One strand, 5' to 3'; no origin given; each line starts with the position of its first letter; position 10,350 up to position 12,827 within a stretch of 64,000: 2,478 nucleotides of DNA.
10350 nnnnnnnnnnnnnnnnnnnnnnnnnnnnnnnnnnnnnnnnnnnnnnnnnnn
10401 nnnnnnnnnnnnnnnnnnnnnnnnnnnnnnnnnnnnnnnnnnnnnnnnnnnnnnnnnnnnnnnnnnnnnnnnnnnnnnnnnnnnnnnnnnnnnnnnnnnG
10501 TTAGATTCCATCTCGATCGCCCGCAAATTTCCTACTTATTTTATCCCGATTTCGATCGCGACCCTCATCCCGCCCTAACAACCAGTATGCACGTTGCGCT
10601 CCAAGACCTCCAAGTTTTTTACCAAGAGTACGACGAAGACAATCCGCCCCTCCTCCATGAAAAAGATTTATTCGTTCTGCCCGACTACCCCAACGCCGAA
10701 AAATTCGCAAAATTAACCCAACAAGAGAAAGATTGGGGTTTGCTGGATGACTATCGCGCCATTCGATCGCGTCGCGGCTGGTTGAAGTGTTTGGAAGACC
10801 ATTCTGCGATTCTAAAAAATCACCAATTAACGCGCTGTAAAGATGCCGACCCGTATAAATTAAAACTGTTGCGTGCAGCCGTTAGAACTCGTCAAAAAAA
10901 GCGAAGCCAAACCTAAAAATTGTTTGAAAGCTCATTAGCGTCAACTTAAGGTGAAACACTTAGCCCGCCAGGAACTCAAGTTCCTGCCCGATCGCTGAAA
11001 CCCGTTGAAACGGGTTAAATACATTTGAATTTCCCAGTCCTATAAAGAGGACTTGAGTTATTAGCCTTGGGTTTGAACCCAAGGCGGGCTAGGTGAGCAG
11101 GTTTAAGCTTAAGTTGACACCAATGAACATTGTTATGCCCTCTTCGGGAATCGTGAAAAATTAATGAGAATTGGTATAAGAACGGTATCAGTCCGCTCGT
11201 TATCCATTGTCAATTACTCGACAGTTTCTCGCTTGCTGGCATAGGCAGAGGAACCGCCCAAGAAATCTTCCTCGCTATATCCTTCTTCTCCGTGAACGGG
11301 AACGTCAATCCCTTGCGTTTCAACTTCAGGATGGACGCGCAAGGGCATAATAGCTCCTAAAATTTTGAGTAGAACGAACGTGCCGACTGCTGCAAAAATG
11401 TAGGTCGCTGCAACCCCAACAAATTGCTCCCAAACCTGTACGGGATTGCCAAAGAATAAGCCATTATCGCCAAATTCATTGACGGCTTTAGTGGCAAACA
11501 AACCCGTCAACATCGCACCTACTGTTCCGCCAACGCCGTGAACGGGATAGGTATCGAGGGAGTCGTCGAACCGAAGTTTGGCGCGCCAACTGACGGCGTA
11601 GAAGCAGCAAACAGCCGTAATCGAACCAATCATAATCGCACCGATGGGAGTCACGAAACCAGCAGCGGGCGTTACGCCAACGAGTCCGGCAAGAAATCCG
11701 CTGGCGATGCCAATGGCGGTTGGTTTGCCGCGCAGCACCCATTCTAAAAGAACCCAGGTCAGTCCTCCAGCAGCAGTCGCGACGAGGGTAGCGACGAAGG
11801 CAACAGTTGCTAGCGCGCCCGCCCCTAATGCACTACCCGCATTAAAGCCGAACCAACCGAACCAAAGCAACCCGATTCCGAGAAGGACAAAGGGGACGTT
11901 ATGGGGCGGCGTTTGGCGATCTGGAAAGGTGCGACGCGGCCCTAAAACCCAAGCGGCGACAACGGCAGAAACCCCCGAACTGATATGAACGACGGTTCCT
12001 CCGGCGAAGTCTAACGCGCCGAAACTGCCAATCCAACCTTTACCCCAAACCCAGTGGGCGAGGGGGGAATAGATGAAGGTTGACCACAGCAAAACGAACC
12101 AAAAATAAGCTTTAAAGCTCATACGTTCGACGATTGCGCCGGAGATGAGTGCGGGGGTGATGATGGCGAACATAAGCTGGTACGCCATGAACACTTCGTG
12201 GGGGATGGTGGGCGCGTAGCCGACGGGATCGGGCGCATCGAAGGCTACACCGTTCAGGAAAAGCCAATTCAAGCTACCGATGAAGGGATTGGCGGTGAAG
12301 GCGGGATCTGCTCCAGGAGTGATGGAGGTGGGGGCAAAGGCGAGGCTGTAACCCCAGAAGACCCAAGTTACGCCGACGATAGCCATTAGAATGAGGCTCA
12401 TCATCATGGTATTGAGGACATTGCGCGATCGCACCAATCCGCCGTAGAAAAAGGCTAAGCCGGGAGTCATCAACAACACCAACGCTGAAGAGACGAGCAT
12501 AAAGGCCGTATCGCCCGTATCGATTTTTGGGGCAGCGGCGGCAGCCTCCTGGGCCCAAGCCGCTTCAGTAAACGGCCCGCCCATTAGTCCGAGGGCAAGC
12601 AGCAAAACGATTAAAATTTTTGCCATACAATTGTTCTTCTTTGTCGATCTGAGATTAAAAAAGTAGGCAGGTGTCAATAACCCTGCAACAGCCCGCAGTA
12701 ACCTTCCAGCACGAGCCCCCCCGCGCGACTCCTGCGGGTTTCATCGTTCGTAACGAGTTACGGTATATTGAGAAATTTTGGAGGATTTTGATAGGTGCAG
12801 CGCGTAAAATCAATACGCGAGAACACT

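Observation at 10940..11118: Nested-hairpin element (four perfect 18-20-bp hairpins) bounded by inverted repeats in the convergent spacer between the MTase-like gene and amt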

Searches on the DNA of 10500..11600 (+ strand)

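Call 4: search_rna_families(source=window, start=10500, end=11600, threshold=evalue, max_evalue=10, show_alignments=3)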
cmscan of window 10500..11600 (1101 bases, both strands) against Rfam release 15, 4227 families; matches with E-value up to 10: 1.
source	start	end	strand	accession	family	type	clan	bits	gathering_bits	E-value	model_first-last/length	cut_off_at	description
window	11036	11084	-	RF01687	Acido-Lenti-1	Gene; sRNA;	-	29.3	37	0.00019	1-46/46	no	Acido-Lenti-1 RNA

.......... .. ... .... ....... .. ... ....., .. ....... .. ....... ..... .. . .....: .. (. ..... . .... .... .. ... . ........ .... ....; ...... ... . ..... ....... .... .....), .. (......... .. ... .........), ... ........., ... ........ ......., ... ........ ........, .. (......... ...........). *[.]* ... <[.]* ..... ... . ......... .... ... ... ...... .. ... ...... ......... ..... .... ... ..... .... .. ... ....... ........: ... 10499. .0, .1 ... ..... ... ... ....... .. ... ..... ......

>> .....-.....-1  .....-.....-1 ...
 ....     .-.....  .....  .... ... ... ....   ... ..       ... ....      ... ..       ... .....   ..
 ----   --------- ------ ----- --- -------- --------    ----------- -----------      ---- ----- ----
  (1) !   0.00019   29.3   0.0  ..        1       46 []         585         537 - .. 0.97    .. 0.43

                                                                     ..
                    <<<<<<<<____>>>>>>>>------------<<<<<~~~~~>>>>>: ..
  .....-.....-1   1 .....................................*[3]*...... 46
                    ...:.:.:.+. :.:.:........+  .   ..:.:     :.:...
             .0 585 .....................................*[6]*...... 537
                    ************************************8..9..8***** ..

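Call 9: search_dna_similar(query=window:10925-11135:+, collection=plasmids, mode=distant, max_evalue=0.01)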
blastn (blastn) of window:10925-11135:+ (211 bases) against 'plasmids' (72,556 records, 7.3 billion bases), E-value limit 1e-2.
Records with a match: 1; places in all: 1; records where one place covers at least 80% of the query: 0.
Best place of each record, by identity: 60-80% 1.
By first word of the organism name: Allocoleopsis 1.
By predicted mobility (MOB-suite, as given by PLSDB): non-mobilizable 1.
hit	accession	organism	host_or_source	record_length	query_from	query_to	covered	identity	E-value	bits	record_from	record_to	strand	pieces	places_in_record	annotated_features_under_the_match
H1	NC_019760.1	Allocoleopsis franciscana PCC 7113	-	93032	40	142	49%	71.2%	1e-3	50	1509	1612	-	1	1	none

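Call 11: get_annotated_region(hit=H1, flank=3000)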
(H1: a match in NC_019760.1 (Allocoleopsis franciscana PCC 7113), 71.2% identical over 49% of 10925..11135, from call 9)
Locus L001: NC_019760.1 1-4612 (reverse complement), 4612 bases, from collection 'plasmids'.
description: Allocoleopsis franciscana PCC 7113 plasmid pMIC7113.02, complete sequence
organism: Allocoleopsis franciscana PCC 7113 (NCBI taxid 1173027)
taxonomy: Bacteria; Cyanobacteriota; Cyanophyceae; Coleofasciculales; Coleofasciculaceae; Allocoleopsis; Allocoleopsis franciscana; Allocoleopsis franciscana PCC 7113
host: -; source: -; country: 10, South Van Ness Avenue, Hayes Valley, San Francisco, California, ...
typing (MOB-suite, as given by PLSDB): non-mobilizable
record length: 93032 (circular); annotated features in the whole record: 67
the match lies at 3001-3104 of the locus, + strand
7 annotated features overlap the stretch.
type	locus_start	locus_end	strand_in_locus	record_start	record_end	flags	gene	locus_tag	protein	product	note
CDS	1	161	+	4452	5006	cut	-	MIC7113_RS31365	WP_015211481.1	hypothetical protein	-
CDS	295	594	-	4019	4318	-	-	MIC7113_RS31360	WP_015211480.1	ferredoxin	-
CDS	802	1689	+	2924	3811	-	-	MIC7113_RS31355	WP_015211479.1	tyrosine-type recombinase/integrase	GO:0015074 - DNA integration [Evidence IEA]; GO:0006310 - DNA recombination [Evidence IEA]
CDS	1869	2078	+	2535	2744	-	-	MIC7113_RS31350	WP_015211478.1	hypothetical protein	-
CDS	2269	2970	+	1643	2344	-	-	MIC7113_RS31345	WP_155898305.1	hypothetical protein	-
CDS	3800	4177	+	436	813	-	-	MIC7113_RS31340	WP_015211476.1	hypothetical protein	-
CDS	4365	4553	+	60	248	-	-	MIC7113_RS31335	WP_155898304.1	hypothetical protein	-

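Call 13: search_rna_families(source=L001, start=2700, end=3500, threshold=evalue, max_evalue=10, show_alignments=2)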
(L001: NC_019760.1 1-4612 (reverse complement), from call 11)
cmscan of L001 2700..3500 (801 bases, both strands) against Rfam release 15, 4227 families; matches with E-value up to 10: 9.
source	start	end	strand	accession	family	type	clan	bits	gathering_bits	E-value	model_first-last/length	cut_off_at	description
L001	3005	3127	+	RF00235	Plasmid_RNAIII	Gene;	-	28.2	60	0.033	1-131/131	no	Plasmid RNAIII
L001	3000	3122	-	RF00235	Plasmid_RNAIII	Gene;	-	24.8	60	0.16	1-131/131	no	Plasmid RNAIII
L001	3005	3053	+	RF01687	Acido-Lenti-1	Gene; sRNA;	-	23.2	37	0.0063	1-46/46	no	Acido-Lenti-1 RNA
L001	3124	3193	+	RF03300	mir-3617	Gene; miRNA;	-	18.4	107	1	1-79/79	no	mir-3617 microRNA precursor family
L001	3315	3398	+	RF01189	sn1502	Gene; snRNA; snoRNA; CD-box;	-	16.2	60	2.9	1-87/87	no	Small nucleolar RNA sn1502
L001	3024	3058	+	RF01320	CRISPR-DR7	Gene; CRISPR;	CL00015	15.7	37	6.1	1-37/37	no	CRISPR RNA direct repeat element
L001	2775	2845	+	RF02275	Hammerhead_HH9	Gene; ribozyme;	CL00010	14.3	52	2.5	1-77/77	no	Hammerhead ribozyme HH9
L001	3004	3025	-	RF01264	snR83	Gene; snRNA; snoRNA; HACA-box;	CL00023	13.1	75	2.2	75-96/308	no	Small nucleolar RNA snR83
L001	3160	3201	-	RF02040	HOTTIP_1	Gene; lncRNA;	-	13.1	50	4.5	1-57/57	no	HOXA transcript at the distal tip, conserved region 1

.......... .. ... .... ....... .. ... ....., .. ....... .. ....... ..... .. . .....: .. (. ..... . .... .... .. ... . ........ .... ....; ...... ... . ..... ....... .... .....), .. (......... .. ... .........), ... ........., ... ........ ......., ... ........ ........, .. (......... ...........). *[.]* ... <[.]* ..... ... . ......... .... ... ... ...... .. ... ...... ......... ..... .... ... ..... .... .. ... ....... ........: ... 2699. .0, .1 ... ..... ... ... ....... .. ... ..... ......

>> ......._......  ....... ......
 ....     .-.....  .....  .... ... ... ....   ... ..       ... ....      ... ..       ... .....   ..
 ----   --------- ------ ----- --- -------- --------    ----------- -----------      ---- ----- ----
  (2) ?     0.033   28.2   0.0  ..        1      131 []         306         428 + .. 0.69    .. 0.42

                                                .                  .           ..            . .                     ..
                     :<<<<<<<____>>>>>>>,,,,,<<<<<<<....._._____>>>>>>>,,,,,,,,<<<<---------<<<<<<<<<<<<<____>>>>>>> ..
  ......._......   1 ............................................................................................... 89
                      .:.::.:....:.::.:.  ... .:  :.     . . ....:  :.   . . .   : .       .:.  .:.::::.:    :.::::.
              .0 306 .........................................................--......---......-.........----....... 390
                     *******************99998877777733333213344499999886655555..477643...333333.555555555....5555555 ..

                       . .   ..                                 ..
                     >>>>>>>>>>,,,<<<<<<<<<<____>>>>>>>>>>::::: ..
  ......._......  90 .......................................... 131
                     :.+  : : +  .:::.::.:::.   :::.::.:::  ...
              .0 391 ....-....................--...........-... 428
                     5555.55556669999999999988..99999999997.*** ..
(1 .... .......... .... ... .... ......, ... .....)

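Call 16: search_dna_similar(query=L001:2985-3140:+, collection=plasmids, mode=distant, max_evalue=1)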
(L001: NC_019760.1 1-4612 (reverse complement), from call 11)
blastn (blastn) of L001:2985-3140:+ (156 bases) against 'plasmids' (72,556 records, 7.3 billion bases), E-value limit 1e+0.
Records with a match: 2; places in all: 4; records where one place covers at least 80% of the query: 1.
Best place of each record, by identity: >=99% 1; 60-80% 1.
By first word of the organism name: Allocoleopsis 1; Nostoc 1.
By predicted mobility (MOB-suite, as given by PLSDB): non-mobilizable 2.
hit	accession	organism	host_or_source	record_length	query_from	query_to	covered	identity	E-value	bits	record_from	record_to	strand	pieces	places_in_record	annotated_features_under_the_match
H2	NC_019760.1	Allocoleopsis franciscana PCC 7113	-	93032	1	156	100%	100.0%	8e-74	282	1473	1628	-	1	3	none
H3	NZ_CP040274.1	Nostoc sp. C052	Blasia pusilla,pure culture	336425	14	108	61%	75.3%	5e-6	58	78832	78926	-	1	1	none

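Call 18: get_annotated_region(hit=H3, flank=4000)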
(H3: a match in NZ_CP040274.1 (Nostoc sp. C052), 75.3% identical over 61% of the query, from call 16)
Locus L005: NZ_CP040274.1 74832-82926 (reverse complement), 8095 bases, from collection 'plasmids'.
description: Nostoc sp. C052 plasmid pC052_B, complete sequence
organism: Nostoc sp. C052 (NCBI taxid 2576902)
taxonomy: Bacteria; Cyanobacteriota; Cyanophyceae; Nostocales; Nostocaceae; Nostoc; Nostoc sp. C052
host: -; source: Blasia pusilla,pure culture; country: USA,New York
typing (MOB-suite, as given by PLSDB): non-mobilizable
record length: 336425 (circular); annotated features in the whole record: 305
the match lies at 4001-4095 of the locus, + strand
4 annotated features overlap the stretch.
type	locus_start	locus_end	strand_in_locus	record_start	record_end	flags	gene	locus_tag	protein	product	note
CDS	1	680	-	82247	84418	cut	-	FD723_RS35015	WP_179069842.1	AGE family epimerase/isomerase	-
CDS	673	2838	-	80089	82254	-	glgX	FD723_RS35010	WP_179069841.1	glycogen debranching protein GlgX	GO:0005980 - glycogen catabolic process [Evidence IEA]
CDS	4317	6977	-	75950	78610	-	-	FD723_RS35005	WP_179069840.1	glucosidase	-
CDS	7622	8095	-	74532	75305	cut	-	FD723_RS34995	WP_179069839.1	glucose 1-dehydrogenase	-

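Call 55: build_rna_model(alignment_id=A1, structure=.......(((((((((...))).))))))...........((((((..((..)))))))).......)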
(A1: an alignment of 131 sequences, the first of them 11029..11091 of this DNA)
Model R1 built from alignment A1 (131 sequences, 67 columns); structure: as given.
model positions 63; base pairs 17; branch points 1; effective number of sequences 6.94; information 0.889 bits per position. Calibrated on 0.2 Mb of random sequence (short: E-values are rough).
structure used (alignment columns):
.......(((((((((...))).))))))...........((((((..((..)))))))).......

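Call 56: search_with_rna_model(model_id=R1, source=window, filters=off, max_evalue=10, show_alignments=4)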
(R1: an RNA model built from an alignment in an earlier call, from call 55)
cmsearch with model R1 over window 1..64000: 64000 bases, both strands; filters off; matches with E-value up to 10: 10.
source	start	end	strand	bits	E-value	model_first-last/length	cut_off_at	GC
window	11029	11091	-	68.9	1.4e-17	1-63/63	no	0.46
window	10961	11023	+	43.9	1.7e-10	1-63/63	no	0.52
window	11065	11084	+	13.4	0.069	8-27/63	no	0.55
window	11036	11053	+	9.7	0.8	39-56/63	no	0.39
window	10969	10986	-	8.9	1.4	9-26/63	no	0.5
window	7570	7610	-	6.8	5.2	1-63/63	no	0.54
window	20745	20781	+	6.5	6.3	1-63/63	no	0.59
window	42030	42063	-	6.5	6.3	1-63/63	no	0.47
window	22042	22064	+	6.3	7.3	34-56/63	no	0.3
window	37826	37866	-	5.9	9.4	1-63/63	no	0.54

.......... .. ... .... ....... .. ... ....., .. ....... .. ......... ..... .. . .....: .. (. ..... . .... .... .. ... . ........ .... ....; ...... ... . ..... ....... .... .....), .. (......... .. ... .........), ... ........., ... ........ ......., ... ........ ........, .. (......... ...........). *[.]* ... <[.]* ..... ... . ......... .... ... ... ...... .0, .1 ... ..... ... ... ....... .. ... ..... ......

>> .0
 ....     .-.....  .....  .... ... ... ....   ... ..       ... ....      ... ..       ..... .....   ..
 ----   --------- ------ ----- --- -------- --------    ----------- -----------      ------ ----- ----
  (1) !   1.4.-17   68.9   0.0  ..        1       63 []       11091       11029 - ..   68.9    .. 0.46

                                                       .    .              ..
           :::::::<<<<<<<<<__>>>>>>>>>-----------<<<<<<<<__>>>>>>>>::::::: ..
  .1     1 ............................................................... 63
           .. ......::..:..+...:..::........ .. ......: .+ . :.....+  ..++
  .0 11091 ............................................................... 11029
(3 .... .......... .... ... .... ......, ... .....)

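Call 106: search_with_rna_model(model_id=R1, sources=[L254, L255, L256, L257, L258, L055, L050], filters=off, max_evalue=0.01)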
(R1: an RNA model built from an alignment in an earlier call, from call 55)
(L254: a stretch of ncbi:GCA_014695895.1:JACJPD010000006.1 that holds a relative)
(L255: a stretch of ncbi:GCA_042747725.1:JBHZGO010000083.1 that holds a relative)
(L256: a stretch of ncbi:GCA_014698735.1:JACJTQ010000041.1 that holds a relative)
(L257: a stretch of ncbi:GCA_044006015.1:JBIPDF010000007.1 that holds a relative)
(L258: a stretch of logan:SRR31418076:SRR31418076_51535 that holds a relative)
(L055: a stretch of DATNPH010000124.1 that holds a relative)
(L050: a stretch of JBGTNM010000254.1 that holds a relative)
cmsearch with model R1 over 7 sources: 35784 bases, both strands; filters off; matches with E-value up to 0.01: 43.
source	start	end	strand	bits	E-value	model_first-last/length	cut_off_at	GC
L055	4308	4370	+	76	7.6e-20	1-63/63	no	0.51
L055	4430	4492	+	75.8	9e-20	1-63/63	no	0.46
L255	2160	2222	-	75.5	1.1e-19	1-63/63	no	0.44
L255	2384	2446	-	73.9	3.1e-19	1-63/63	no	0.46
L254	3053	3115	-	72.4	8e-19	1-63/63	no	0.4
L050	3822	3883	+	70.8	2.3e-18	1-63/63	no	0.39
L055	7181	7243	-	70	3.9e-18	1-63/63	no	0.43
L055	6978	7040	-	69.5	5.4e-18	1-63/63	no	0.44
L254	2332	2394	-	69.1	6.9e-18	1-63/63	no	0.43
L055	4492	4554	-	67.8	1.6e-17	1-63/63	no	0.51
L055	7939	8000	-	64.3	1.6e-16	1-63/63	no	0.5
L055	7833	7895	+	63.7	2.3e-16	1-63/63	no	0.48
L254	2980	3042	+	63.5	2.7e-16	1-63/63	no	0.44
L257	2963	3024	-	60.2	2.2e-15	1-63/63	no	0.45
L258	564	625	-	60.2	2.2e-15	1-63/63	no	0.45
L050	3959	4021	-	60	2.6e-15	1-63/63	no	0.43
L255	2304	2366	+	58.3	7.7e-15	1-63/63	no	0.46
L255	2079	2141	+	56.1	3.3e-14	1-63/63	no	0.46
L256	2996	3054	-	51.9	5e-13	1-63/63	no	0.39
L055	6906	6968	+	50.2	1.5e-12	1-63/63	no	0.43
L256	2338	2396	+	45.3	3.7e-11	1-63/63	no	0.41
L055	7109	7171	+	44.2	7.7e-11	1-63/63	no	0.44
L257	2395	2458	+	43.1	1.6e-10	1-63/63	no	0.44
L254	2260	2322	+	42.8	1.9e-10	1-63/63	no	0.41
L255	2965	3027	+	38.3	3.7e-09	1-63/63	no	0.48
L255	2223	2263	-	35.2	2.7e-08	1-63/63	no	0.51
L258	1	59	+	28.8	1.7e-06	6-63/63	no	0.42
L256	2939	2990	+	21.5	0.0002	8-59/63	no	0.25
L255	2196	2215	+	16.9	0.004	8-27/63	no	0.6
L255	2237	2256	+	16.9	0.004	8-27/63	no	0.6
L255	2420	2439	+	16.9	0.004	8-27/63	no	0.6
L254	3089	3108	+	16.9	0.0041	8-27/63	no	0.5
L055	4528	4547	+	16.7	0.0046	8-27/63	no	0.6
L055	6913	6932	-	16.5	0.0054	8-27/63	no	0.5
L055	7116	7135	-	16.5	0.0054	8-27/63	no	0.5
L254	2987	3006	-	16.4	0.0055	8-27/63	no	0.6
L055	7840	7859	-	16.4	0.0055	8-27/63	no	0.6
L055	4315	4334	-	16.4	0.0057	8-27/63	no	0.6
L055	4437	4456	-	16.4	0.0057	8-27/63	no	0.6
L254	2368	2387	+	16.2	0.0065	8-27/63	no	0.5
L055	7014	7033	+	16.2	0.0065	8-27/63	no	0.5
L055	7217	7236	+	16.2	0.0065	8-27/63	no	0.5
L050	3829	3848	-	15.9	0.0078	8-27/63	no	0.4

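Call 116: search_with_rna_model(model_id=R1, sources=[L259, L260, L261, L263, L266, L267, L215], filters=off, max_evalue=0.001)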
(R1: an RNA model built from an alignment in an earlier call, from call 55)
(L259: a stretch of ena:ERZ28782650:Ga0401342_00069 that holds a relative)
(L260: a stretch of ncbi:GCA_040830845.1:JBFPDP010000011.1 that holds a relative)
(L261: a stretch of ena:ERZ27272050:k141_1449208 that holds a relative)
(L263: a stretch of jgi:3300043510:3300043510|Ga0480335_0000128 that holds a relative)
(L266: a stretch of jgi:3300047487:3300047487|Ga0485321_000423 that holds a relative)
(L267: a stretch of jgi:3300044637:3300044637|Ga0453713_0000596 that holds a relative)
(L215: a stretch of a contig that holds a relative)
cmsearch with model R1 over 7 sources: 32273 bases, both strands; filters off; matches with E-value up to 0.001: 36.
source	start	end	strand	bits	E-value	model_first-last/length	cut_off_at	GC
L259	1345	1408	+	62.4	5e-16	1-63/63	no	0.47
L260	1932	1994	+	58.3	7.1e-15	1-63/63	no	0.44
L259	2135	2198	+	58.2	7.7e-15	1-63/63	no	0.45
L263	774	836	-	44.6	5.3e-11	1-63/63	no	0.43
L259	2305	2368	-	44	7.7e-11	1-63/63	no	0.56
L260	1994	2052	-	43.1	1.5e-10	1-63/63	no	0.44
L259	1952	2015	-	42.8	1.7e-10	1-63/63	no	0.59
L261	1381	1443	-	41.8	3.4e-10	1-63/63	no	0.46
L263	674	736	-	41.8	3.4e-10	1-63/63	no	0.46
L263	1035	1097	-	41.8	3.4e-10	1-63/63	no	0.46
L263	1381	1443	-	41.8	3.4e-10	1-63/63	no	0.46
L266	130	192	-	41.8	3.4e-10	1-63/63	no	0.46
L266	476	538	-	41.8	3.4e-10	1-63/63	no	0.46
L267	124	186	-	41.8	3.4e-10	1-63/63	no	0.46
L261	1264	1322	-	32.6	1.3e-07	1-63/63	no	0.42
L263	197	255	-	32.6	1.3e-07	1-63/63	no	0.42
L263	385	443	-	32.6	1.3e-07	1-63/63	no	0.42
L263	918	976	-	32.6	1.3e-07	1-63/63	no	0.42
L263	1264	1322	-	32.6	1.3e-07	1-63/63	no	0.42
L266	13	71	-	32.6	1.3e-07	1-63/63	no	0.42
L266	359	417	-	32.6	1.3e-07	1-63/63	no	0.42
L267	7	65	-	32.6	1.3e-07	1-63/63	no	0.42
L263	747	805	+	32.1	1.9e-07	1-63/63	no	0.47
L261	1347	1412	+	32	2e-07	1-63/63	no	0.5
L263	1347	1412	+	32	2e-07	1-63/63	no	0.5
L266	442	507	+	32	2e-07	1-63/63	no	0.5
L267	90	155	+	32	2e-07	1-63/63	no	0.5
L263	646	705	+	28.9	1.5e-06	1-63/63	no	0.45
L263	354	416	+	26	9.8e-06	1-63/63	no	0.48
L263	1001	1066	+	25.6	1.2e-05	1-63/63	no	0.5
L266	96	161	+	25.6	1.2e-05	1-63/63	no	0.5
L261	1236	1295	+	25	1.9e-05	1-63/63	no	0.45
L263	169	228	+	25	1.9e-05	1-63/63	no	0.45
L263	890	949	+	25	1.9e-05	1-63/63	no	0.45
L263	1236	1295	+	25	1.9e-05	1-63/63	no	0.45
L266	331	390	+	25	1.9e-05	1-63/63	no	0.45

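Call 121: search_with_rna_model(model_id=R1, sources=[L129, L130, L131, L132, L126, L127, L128, L133], filters=off, max_evalue=0.001)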
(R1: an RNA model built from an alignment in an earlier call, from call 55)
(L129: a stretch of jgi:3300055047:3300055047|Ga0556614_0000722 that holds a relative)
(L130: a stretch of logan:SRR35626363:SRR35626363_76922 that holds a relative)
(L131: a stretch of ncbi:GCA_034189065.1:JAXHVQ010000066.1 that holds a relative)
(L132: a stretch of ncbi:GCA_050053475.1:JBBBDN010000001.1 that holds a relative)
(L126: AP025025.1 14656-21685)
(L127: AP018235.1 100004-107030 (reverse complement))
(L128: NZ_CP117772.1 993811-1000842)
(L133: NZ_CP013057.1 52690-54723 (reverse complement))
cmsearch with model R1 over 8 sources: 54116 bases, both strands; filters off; matches with E-value up to 0.001: 0.
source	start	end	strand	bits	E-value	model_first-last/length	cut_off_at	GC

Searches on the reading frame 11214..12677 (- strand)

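Call 8: search_protein_families(library=pfam, proteins=[window:11214-12677:-])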
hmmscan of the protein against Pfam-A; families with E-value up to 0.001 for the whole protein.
window:11214-12677:- (487 aa): 1 family
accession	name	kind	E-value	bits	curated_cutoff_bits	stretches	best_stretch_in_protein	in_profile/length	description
PF00909.26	Ammonium_transp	-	6.8e-124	414.1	23.2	1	58-467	1-399/399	Ammonium Transporter Family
